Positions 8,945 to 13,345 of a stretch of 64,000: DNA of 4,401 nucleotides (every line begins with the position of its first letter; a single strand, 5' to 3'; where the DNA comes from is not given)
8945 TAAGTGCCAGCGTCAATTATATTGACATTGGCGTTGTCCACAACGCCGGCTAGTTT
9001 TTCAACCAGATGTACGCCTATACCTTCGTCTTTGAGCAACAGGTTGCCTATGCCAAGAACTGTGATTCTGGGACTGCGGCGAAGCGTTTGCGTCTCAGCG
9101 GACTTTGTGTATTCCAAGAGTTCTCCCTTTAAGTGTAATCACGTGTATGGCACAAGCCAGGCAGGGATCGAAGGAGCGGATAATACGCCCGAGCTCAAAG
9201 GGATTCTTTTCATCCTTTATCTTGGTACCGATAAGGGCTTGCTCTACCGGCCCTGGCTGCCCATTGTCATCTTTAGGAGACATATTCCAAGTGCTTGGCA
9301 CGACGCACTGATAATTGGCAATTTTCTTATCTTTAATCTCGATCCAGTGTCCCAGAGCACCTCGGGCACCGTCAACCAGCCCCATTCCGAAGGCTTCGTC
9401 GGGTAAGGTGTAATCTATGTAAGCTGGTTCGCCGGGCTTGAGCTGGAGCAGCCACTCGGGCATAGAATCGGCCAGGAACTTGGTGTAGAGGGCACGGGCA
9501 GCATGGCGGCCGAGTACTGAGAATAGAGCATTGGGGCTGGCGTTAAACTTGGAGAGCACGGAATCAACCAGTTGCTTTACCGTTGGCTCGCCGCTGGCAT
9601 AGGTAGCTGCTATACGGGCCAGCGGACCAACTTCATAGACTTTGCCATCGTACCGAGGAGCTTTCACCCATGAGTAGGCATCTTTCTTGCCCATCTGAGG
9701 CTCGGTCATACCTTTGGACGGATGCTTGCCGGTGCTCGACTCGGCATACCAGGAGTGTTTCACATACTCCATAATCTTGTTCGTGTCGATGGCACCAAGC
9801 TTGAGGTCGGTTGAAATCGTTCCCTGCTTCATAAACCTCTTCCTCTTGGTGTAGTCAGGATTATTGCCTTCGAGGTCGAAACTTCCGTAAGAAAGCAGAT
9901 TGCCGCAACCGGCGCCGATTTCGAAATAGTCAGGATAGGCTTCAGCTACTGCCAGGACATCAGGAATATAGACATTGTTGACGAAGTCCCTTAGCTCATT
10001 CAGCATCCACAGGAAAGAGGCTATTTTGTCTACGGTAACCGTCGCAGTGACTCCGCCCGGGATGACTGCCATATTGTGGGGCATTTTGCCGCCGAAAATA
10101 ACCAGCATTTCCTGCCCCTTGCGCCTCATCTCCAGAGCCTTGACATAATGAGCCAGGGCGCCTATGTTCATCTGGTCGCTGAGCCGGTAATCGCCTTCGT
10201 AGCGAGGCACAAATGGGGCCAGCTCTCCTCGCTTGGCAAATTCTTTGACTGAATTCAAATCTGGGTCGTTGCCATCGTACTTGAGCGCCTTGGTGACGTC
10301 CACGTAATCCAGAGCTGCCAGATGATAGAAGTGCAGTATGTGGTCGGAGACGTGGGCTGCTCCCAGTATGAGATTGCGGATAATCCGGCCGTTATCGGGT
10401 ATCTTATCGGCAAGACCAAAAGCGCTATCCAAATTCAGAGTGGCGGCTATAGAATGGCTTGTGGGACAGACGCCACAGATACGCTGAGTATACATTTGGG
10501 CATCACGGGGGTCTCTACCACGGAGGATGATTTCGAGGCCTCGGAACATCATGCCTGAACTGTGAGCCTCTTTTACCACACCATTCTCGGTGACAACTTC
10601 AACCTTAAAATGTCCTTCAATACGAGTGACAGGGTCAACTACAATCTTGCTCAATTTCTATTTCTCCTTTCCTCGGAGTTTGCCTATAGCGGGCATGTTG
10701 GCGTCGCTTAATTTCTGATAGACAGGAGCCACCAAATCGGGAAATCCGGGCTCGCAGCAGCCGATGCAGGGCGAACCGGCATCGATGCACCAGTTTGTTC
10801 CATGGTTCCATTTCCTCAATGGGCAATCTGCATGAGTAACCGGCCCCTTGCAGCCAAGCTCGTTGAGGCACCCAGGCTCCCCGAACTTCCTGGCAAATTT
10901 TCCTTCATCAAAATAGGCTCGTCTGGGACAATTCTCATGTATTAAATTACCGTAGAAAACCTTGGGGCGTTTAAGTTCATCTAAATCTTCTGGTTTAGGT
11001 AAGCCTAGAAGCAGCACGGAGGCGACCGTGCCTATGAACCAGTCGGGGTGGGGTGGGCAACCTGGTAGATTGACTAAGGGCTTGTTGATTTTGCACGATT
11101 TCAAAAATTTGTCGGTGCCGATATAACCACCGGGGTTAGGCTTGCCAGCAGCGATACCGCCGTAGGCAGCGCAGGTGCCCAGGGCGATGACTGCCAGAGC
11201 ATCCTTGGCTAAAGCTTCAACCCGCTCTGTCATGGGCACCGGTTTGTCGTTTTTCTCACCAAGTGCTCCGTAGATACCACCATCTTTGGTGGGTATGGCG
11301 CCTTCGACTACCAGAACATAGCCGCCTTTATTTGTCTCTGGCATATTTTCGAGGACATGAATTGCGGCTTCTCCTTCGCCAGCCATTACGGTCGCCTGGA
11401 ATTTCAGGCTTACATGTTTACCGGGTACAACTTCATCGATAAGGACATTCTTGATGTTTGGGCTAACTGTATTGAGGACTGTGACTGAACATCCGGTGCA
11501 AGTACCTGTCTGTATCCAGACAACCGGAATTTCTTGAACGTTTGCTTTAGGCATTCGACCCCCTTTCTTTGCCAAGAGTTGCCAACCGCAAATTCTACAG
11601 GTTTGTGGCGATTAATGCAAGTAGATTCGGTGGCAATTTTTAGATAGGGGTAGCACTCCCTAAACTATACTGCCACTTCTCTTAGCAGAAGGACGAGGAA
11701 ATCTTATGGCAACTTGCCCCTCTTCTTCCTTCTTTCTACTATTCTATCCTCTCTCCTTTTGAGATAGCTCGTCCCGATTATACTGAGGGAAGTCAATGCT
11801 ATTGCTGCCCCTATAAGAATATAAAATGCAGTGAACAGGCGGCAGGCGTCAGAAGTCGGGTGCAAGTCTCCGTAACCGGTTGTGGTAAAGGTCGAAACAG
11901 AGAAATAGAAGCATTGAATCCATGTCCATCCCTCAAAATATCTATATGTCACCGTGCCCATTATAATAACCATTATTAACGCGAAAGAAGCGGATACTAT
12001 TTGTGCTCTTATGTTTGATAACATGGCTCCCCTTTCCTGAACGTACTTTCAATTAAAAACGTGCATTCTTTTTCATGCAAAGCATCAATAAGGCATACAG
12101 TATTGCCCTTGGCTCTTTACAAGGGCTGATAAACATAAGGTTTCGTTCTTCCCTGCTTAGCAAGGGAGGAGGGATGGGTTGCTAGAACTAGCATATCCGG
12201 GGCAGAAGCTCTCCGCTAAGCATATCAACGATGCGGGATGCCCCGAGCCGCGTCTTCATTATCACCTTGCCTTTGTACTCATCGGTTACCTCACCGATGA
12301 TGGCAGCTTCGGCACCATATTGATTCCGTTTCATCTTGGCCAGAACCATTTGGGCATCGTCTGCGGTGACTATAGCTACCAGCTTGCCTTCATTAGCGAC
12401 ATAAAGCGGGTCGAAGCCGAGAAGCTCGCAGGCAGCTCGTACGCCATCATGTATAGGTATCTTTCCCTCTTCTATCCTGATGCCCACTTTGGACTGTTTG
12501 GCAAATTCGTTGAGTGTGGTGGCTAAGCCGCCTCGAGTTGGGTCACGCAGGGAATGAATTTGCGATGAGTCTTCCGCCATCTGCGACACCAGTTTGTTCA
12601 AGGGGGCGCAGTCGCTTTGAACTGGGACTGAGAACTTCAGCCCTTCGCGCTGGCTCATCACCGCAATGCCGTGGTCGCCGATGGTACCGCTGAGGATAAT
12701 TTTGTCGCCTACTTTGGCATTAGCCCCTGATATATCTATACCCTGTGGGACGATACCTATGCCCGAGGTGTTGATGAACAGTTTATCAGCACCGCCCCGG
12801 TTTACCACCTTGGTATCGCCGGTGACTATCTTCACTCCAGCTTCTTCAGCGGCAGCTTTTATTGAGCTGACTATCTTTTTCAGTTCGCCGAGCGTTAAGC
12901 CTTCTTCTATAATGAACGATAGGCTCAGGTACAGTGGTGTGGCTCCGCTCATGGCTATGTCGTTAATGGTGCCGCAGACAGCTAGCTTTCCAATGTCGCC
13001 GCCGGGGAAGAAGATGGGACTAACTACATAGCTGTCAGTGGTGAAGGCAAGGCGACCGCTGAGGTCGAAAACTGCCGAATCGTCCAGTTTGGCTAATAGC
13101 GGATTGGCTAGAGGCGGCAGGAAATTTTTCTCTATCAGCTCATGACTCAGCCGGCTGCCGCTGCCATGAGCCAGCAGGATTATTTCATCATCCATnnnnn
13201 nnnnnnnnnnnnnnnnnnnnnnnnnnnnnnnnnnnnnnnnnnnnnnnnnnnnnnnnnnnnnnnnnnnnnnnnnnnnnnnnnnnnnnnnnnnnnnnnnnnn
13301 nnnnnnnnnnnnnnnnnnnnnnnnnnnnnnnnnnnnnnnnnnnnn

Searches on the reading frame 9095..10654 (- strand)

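Call 11: search_protein_families(library=pfam, proteins=[window:9095-10654:-])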
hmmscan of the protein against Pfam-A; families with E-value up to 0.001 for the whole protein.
window:9095-10654:- (519 aa): 1 family
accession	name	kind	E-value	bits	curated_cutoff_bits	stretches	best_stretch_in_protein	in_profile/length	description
PF00374.24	NiFeSe_Hases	-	1.9e-165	552.1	25.8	1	38-504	1-508/508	Nickel-dependent hydrogenase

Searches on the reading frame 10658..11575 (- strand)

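Call 11: search_protein_families(library=pfam, proteins=[window:10658-11575:-])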
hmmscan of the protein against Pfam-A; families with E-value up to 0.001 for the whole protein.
window:10658-11575:- (305 aa): 2 families
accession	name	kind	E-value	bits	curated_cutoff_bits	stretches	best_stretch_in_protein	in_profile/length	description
PF14720.11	NiFe_hyd_SSU_C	-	2.9e-33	114.5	27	1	208-285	1-79/80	NiFe/NiFeSe hydrogenase small subunit C-terminal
PF01058.29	Oxidored_q6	-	4.8e-25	88.2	27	1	26-186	1-127/128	NADH ubiquinone oxidoreductase, 20 Kd subunit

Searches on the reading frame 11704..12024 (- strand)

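Call 11: search_protein_families(library=pfam, proteins=[window:11704-12024:-])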
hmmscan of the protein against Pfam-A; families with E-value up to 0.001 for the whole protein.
window:11704-12024:- (106 aa): 2 families
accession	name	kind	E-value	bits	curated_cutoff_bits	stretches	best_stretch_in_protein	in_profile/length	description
PF07885.22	Ion_trans_2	-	1.2e-18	67.2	22.5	1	15-86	2-76/79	Ion channel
PF00520.37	Ion_trans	-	0.00045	19.9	25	1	14-87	143-233/241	Ion transport protein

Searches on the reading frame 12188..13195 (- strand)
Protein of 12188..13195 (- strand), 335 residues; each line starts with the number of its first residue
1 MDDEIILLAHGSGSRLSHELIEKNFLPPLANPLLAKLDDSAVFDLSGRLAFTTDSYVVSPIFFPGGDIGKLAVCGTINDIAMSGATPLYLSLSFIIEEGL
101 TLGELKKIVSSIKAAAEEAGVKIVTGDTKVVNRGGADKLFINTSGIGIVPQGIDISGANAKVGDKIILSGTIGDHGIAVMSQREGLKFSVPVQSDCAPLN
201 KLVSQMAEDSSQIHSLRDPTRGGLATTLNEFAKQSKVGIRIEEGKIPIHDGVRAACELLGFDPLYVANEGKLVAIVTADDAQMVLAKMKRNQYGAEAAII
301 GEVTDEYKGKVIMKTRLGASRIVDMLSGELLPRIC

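Call 10: find_encoding_contigs(protein=window:12188-13195:-, flank=10000, max_places=10)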
Protein window:12188-13195:- (335 aa): 4 contigs read that carry it; 1 place shown.
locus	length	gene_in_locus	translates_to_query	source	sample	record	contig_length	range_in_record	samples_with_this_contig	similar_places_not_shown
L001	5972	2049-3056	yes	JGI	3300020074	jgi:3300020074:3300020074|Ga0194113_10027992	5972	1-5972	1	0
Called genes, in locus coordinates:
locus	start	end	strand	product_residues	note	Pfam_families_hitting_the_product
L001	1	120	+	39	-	?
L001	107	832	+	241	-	-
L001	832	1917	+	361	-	PF01924:HypD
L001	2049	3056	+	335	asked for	PF00586:AIRS, PF02769:AIRS_C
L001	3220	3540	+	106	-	PF07885:Ion_trans_2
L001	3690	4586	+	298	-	PF01058:Oxidored_q6, PF14720:NiFe_hyd_SSU_C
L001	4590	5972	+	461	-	?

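Call 11: search_protein_families(library=pfam, proteins=[window:12188-13195:-])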
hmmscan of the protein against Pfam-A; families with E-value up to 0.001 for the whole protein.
window:12188-13195:- (335 aa): 2 families
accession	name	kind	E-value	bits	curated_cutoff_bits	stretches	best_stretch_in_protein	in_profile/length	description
PF02769.27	AIRS_C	-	5.5e-31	108.3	23.1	1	161-313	1-155/156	AIR synthase related protein, C-terminal domain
PF00586.29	AIRS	-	4.3e-25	88.8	24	1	38-149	2-112/112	AIR synthase related protein, N-terminal domain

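Call 49: find_homologous_proteins(query=window:12188-13195:-, max_evalue=1e-60)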
Query window:12188-13195:- (335 aa): 8000 proteins with E <= 1e-60 among 8000 candidates; the best 120 are listed.
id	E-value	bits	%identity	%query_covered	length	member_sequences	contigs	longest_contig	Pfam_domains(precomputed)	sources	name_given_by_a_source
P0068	5.3e-212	721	100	100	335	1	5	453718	PF00586.30,PF02769.28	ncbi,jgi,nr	ncbi:MAG: hydrogenase expression/formation protein HypE [Chloroflexi bacterium]|nr:hydrogenase expre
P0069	1.2e-194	664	92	100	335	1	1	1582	PF00586.30,PF02769.28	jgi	jgi:hydrogenase expression/formation protein HypE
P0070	4.6e-194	662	91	100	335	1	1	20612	PF00586.30,PF02769.28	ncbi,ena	-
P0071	3.0e-193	659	90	100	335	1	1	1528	PF00586.30,PF02769.28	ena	-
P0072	3.9e-193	659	90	100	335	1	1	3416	PF00586.30,PF02769.28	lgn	-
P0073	6.4e-193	658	90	100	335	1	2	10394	PF00586.30,PF02769.28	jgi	-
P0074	9.7e-193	657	90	100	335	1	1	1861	PF00586.30,PF02769.28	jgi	-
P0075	2.3e-192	656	90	100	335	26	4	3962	PF00586.30,PF02769.28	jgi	jgi:hydrogenase expression/formation protein HypE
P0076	7.8e-192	654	89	100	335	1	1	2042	PF00586.30,PF02769.28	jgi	jgi:hydrogenase expression/formation protein HypE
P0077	1.5e-191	654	89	100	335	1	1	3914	PF00586.30,PF02769.28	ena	-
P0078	2.3e-191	653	90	100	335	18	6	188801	PF00586.30,PF02769.28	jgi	jgi:hydrogenase expression/formation protein HypE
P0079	4.0e-191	652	90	100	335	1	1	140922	PF00586.30,PF02769.28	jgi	-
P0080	8.9e-191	651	90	100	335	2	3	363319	PF00586.30,PF02769.28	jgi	jgi:hydrogenase expression/formation protein HypE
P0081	1.4e-190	650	89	100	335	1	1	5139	PF00586.30,PF02769.28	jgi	jgi:hydrogenase expression/formation protein HypE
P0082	1.7e-190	650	88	100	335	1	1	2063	PF00586.30,PF02769.28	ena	-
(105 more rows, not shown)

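Call 51: find_encoding_contigs(protein=P0078, flank=2500, max_places=6)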
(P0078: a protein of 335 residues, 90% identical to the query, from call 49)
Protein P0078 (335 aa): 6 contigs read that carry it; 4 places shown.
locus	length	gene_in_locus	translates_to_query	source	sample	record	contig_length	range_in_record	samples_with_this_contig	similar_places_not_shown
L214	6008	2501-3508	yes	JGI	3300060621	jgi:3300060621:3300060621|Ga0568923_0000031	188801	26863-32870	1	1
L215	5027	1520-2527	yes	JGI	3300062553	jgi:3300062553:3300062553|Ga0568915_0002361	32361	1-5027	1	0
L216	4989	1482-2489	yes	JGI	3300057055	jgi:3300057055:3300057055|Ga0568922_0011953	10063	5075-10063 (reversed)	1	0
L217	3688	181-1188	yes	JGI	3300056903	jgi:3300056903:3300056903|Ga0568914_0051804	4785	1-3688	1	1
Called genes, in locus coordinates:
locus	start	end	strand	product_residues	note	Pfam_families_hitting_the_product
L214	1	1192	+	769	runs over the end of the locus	PF00708:Acylphosphatase, PF07503:zf-HYPF, PF01300:Sua5_yciO_yrdC, PF17788:HypF_C, PF00814:TsaD (faint), PF22521:HypF_C_2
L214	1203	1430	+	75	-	PF01455:HupF_HypC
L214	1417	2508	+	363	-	PF01924:HypD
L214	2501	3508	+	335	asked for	PF00586:AIRS, PF02769:AIRS_C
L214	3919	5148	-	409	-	PF12704:MacB_PCD, PF02687:FtsX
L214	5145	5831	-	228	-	PF00005:ABC_tran, PF02463:SMC_N (faint), PF13304:AAA_21 (faint)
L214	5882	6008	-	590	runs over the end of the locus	PF25984:BSH_YknX (weak), PF25954:Beta-barrel_RND_2 (faint), PF25990:Beta-barrel_YknX, PF25967:RND-MFP_C (faint)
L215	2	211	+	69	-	PF22521:HypF_C_2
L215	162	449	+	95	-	PF01455:HupF_HypC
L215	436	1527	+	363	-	PF01924:HypD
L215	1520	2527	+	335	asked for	PF00586:AIRS, PF02769:AIRS_C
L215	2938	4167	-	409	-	PF12704:MacB_PCD, PF02687:FtsX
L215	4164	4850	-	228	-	PF00005:ABC_tran, PF02463:SMC_N (faint), PF13304:AAA_21 (faint)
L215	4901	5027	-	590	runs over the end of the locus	PF25984:BSH_YknX (weak), PF25954:Beta-barrel_RND_2 (faint), PF25990:Beta-barrel_YknX, PF25967:RND-MFP_C (faint)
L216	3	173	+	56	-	?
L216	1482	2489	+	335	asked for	PF00586:AIRS, PF02769:AIRS_C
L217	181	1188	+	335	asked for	PF00586:AIRS, PF02769:AIRS_C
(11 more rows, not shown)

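Call 52: find_encoding_contigs(protein=P0070, flank=2500, max_places=3)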
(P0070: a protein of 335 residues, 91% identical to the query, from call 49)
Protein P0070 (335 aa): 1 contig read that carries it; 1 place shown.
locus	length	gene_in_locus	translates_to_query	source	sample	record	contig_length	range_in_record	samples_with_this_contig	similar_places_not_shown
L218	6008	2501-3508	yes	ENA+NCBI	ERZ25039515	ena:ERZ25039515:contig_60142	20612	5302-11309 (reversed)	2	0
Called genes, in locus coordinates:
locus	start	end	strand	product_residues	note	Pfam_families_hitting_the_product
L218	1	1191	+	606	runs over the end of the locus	PF07503:zf-HYPF, PF01300:Sua5_yciO_yrdC, PF17788:HypF_C, PF00814:TsaD (faint), PF22521:HypF_C_2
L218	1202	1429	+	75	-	PF01455:HupF_HypC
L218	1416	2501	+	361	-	PF01924:HypD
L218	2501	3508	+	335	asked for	PF00586:AIRS, PF02769:AIRS_C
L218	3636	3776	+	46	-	PF18930:DUF5679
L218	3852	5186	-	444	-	PF00989:PAS, PF08448:PAS_4, PF13426:PAS_9, PF08447:PAS_3, PF00989:PAS, PF13188:PAS_8, PF08448:PAS_4, PF13426:PAS_9, +3 more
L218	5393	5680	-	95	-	-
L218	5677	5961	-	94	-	PF00989:PAS, PF13188:PAS_8 (weak), PF13426:PAS_9 (weak), PF08447:PAS_3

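Call 66: list_cluster_members(proteins=[P0068, P0007, P0008, P0015, P0016, P0018, P0024, P0034, P0035, P0038])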
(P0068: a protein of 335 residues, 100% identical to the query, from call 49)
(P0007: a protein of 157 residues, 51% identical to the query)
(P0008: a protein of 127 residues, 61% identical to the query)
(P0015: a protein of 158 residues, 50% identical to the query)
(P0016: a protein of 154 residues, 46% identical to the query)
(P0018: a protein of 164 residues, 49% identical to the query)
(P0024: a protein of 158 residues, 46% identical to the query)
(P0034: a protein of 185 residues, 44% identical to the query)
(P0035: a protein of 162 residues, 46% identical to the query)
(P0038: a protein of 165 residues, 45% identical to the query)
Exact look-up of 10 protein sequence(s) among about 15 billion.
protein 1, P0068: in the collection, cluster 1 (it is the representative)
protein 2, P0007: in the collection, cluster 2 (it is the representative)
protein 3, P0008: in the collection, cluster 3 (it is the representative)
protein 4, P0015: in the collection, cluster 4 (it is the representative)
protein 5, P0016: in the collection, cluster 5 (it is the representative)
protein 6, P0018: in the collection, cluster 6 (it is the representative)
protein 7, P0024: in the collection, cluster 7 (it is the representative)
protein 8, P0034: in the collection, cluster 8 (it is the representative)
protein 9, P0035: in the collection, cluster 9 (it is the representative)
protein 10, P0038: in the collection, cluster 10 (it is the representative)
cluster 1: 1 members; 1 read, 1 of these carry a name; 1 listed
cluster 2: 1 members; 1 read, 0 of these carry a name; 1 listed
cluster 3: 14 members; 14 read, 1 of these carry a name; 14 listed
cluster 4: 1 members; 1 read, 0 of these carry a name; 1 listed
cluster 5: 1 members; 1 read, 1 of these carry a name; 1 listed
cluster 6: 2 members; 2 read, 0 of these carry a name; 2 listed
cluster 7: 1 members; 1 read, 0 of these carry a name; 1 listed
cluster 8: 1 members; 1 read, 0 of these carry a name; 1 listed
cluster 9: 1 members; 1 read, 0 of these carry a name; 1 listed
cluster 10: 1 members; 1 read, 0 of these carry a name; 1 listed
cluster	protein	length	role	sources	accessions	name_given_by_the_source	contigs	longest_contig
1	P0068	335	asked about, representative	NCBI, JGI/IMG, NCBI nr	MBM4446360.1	MAG: hydrogenase expression/formation protein HypE [Chloroflexi bacterium] | hydrogenase expression/formation protein HypE [Chloroflexota bacterium]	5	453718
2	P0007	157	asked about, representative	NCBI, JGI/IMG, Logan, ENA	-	-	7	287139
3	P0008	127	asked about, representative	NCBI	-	-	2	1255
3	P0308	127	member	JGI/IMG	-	putative transposase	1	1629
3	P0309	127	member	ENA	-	-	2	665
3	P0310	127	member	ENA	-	-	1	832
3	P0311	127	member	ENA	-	-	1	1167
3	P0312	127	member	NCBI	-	-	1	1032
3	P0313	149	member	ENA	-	-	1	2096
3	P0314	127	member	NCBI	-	-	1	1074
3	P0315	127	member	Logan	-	-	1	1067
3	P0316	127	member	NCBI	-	-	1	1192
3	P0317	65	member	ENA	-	-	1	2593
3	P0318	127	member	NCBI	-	-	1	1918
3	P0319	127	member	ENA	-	-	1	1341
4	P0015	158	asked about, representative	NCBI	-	-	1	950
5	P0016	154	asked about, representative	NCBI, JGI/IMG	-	putative transposase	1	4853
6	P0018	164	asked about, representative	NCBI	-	-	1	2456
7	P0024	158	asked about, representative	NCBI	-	-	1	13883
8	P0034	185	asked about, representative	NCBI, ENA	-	-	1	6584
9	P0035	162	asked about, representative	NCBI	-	-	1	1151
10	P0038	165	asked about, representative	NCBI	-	-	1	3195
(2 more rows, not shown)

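Call 75: find_encoding_contigs(protein=P0069, flank=2000, max_places=3)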
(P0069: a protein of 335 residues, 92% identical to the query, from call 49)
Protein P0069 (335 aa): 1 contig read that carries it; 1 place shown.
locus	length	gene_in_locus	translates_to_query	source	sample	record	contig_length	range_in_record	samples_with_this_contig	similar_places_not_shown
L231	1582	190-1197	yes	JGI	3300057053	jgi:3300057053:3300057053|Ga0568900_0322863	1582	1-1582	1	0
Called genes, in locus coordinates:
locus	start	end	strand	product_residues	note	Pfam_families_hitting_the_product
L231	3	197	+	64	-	?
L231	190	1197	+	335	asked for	PF00586:AIRS, PF02769:AIRS_C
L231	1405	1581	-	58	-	?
